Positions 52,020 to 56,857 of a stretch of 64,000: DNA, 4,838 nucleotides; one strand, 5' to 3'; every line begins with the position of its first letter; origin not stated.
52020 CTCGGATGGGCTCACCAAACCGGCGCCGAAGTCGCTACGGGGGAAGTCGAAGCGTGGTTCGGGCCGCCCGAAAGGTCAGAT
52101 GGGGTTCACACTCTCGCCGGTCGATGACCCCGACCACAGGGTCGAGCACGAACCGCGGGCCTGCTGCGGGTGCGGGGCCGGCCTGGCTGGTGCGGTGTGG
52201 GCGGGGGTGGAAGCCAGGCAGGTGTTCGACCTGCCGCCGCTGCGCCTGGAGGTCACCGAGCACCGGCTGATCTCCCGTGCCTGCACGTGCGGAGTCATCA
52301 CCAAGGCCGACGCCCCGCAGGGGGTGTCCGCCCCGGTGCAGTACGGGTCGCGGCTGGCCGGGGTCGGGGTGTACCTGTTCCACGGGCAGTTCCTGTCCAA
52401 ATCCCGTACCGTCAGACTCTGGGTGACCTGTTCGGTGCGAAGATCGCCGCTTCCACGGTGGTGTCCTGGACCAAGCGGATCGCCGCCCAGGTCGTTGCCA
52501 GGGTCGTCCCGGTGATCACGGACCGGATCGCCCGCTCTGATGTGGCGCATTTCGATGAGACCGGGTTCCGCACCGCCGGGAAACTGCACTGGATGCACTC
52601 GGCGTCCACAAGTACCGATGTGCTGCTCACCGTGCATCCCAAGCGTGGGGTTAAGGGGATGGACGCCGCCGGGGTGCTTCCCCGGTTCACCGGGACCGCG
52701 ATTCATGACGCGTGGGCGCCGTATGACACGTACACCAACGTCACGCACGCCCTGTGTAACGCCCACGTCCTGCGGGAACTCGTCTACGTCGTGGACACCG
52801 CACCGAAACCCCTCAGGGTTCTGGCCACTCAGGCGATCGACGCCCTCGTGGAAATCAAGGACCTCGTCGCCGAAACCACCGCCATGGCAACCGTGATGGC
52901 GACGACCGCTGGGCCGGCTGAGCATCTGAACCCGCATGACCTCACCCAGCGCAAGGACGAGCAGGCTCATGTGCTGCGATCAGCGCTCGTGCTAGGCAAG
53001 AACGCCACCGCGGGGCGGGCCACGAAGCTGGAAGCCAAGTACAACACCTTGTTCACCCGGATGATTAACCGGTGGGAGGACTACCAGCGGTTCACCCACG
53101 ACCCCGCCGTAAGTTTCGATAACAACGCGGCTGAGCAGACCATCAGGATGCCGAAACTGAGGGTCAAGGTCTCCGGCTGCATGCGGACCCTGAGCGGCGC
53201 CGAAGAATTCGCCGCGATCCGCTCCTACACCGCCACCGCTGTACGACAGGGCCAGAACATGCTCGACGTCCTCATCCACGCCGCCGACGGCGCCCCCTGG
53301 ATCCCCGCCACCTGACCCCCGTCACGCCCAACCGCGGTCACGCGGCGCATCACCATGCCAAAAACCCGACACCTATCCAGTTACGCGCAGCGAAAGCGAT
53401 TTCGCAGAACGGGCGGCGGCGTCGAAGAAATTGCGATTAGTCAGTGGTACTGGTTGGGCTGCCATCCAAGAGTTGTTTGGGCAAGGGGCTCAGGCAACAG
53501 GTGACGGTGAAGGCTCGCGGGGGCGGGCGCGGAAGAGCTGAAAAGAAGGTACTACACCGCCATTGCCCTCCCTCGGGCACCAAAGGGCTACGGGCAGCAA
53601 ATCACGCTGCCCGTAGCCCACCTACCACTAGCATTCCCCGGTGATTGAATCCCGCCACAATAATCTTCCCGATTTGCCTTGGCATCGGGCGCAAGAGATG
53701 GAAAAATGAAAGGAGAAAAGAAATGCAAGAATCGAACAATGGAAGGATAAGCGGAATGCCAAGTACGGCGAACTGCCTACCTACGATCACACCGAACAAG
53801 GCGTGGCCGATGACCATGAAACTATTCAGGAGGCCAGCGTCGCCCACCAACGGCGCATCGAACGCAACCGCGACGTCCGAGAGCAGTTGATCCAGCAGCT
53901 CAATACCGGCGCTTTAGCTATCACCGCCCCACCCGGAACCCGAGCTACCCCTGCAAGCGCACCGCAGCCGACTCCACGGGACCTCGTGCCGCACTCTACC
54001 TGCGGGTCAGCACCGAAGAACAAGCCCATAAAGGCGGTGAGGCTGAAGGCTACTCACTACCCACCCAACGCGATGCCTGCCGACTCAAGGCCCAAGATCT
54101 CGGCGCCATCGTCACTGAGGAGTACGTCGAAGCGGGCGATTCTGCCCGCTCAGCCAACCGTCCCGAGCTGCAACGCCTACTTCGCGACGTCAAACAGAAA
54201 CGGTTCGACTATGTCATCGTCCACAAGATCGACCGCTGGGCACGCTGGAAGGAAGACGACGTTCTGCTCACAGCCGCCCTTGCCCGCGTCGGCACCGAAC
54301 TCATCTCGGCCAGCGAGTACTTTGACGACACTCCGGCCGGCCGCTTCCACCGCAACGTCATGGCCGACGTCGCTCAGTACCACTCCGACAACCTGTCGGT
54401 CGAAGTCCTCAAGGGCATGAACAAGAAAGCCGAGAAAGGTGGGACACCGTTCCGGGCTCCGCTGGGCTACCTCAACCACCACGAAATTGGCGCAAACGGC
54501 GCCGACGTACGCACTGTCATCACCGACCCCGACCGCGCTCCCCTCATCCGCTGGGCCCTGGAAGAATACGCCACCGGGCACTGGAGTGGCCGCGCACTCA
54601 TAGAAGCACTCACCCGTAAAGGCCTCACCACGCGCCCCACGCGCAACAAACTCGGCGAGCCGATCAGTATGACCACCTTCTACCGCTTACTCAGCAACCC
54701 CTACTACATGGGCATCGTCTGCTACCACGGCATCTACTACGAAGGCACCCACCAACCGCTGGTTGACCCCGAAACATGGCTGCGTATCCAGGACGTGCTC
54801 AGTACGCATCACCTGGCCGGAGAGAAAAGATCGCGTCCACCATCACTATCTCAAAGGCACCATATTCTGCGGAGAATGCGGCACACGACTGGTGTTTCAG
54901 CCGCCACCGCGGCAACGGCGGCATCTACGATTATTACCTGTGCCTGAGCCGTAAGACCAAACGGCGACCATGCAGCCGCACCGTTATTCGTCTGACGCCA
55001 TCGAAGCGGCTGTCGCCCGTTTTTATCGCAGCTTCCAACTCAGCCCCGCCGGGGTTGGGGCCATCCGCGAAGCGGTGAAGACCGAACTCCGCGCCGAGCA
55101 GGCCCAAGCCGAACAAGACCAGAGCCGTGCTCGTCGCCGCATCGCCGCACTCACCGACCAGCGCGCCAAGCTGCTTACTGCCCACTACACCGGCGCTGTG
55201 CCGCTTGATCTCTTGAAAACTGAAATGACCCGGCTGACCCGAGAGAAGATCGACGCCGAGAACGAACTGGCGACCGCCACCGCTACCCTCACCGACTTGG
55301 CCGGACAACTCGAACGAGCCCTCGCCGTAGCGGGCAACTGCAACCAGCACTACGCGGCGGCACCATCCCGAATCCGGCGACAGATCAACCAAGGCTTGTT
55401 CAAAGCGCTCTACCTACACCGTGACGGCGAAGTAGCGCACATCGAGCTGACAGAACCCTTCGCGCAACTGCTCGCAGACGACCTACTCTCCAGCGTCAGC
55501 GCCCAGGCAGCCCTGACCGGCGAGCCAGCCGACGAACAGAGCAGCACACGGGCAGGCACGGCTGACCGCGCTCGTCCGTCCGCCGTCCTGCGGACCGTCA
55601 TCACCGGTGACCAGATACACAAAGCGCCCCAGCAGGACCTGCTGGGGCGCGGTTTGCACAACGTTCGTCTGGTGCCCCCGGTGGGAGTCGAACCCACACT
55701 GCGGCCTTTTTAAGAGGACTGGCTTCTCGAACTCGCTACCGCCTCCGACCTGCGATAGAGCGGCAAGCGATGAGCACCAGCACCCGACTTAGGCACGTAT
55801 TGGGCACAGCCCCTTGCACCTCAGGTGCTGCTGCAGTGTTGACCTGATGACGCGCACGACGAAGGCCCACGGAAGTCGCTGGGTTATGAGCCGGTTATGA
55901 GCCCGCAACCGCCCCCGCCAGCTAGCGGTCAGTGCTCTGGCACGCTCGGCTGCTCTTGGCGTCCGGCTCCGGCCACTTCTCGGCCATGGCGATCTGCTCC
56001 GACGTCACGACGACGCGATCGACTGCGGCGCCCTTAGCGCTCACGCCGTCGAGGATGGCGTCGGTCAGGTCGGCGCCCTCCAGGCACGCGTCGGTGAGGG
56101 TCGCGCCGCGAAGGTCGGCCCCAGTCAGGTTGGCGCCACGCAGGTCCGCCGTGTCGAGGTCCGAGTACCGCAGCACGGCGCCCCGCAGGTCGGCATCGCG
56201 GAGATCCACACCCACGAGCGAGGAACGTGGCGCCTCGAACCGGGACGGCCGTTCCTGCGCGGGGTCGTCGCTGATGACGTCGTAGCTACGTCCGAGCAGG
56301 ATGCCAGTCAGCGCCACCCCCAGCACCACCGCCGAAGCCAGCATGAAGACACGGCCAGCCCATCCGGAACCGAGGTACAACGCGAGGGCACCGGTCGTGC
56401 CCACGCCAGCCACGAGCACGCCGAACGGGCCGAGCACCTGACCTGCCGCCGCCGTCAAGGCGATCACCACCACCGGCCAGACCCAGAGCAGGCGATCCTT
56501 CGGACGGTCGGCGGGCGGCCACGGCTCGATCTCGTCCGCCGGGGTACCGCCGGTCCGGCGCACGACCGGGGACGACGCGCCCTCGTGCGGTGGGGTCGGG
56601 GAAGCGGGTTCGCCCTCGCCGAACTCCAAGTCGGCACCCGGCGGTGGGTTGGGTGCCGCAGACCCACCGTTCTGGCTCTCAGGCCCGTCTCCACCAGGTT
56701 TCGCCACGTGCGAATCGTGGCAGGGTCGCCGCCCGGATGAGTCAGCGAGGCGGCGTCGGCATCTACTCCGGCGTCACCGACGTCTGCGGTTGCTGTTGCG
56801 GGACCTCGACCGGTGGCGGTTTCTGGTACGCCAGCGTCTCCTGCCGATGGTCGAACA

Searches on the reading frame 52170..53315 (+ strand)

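Call 49: search_protein_families(library=pfam, proteins=[window:52170-53315:+], max_evalue=0.001)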
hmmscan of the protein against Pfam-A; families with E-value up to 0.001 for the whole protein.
window:52170-53315:+ (381 aa): 1 family
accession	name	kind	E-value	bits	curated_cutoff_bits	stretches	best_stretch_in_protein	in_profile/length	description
PF03050.20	DDE_Tnp_IS66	-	3.7e-40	138.5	23.1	1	83-345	29-283/284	Transposase IS66 family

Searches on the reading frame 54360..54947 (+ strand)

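Call 49: search_protein_families(library=pfam, proteins=[window:54360-54947:+], max_evalue=0.001)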
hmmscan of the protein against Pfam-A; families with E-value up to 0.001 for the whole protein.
window:54360-54947:+ (195 aa): 1 family
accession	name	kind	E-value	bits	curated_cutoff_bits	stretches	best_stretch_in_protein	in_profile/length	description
PF07508.19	Recombinase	-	2e-12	47.7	21.1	1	57-149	1-101/102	Recombinase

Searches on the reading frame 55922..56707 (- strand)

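Call 10: search_protein_families(library=pfam, proteins=[window:55922-56707:-], max_evalue=0.01)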
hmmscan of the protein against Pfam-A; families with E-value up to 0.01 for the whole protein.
window:55922-56707:- (261 aa): 3 families
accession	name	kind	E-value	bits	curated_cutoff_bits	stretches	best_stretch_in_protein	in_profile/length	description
PF00805.28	Pentapeptide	-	1.7e-17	63.1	20.2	2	182-221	1-40/40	Pentapeptide repeats (8 copies)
PF13576.12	Pentapeptide_3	-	1.5e-07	32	27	2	167-203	9-48/48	Pentapeptide repeats (9 copies)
PF13599.13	Pentapeptide_4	-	0.00087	19.8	38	1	161-213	25-77/78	Pentapeptide repeat region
